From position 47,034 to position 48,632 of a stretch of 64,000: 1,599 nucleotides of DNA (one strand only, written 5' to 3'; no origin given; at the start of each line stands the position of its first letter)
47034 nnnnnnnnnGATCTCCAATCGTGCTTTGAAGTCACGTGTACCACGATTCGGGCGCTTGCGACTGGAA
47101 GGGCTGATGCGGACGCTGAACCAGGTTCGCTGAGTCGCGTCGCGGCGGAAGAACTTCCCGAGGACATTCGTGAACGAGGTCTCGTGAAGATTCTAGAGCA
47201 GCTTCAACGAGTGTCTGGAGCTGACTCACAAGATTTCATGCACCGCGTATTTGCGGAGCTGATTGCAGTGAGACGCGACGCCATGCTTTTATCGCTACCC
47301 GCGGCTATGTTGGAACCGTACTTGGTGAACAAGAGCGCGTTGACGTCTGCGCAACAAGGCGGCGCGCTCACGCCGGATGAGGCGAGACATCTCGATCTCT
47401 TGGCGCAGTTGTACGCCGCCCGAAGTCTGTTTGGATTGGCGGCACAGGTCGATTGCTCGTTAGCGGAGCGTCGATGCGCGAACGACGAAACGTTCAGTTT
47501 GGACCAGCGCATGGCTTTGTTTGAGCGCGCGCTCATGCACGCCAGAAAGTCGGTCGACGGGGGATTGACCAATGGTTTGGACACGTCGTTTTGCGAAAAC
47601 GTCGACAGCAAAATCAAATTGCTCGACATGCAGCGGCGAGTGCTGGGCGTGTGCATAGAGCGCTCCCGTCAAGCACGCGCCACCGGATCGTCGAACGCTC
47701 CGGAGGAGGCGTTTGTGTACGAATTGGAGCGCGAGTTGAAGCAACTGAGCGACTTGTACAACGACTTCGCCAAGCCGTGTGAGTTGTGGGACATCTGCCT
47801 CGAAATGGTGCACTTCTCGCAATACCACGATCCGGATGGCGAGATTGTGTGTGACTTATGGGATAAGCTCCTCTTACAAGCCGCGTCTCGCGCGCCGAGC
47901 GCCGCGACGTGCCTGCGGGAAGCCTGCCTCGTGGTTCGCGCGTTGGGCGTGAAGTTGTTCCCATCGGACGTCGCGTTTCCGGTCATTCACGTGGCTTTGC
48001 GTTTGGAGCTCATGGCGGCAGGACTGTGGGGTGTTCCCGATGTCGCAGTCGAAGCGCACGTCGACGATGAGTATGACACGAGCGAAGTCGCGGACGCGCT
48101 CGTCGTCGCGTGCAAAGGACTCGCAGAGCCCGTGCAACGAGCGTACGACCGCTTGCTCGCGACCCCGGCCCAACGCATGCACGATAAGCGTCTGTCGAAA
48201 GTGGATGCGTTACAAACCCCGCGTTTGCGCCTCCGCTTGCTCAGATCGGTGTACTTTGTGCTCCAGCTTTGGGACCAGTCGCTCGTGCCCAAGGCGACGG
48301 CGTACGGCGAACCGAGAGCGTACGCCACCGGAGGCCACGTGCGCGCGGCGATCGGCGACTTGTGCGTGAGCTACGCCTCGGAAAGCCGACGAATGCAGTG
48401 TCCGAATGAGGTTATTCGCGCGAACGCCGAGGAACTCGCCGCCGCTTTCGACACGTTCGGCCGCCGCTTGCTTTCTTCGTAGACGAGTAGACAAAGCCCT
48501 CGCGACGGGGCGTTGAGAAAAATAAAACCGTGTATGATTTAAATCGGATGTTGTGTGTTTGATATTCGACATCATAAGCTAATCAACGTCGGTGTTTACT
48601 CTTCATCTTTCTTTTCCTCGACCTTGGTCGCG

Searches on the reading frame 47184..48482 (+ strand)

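Call 16: search_protein_families(library=pfam, proteins=[window:47184-48482:+], max_evalue=0.001)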
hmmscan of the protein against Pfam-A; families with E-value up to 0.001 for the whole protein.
window:47184-48482:+ (432 aa): 1 family
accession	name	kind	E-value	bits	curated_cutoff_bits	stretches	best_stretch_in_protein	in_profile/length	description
PF03177.20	Nucleoporin_C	-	7.3e-24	84.9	25.9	1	5-296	334-599/672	Non-repetitive/WGA-negative nucleoporin C-terminal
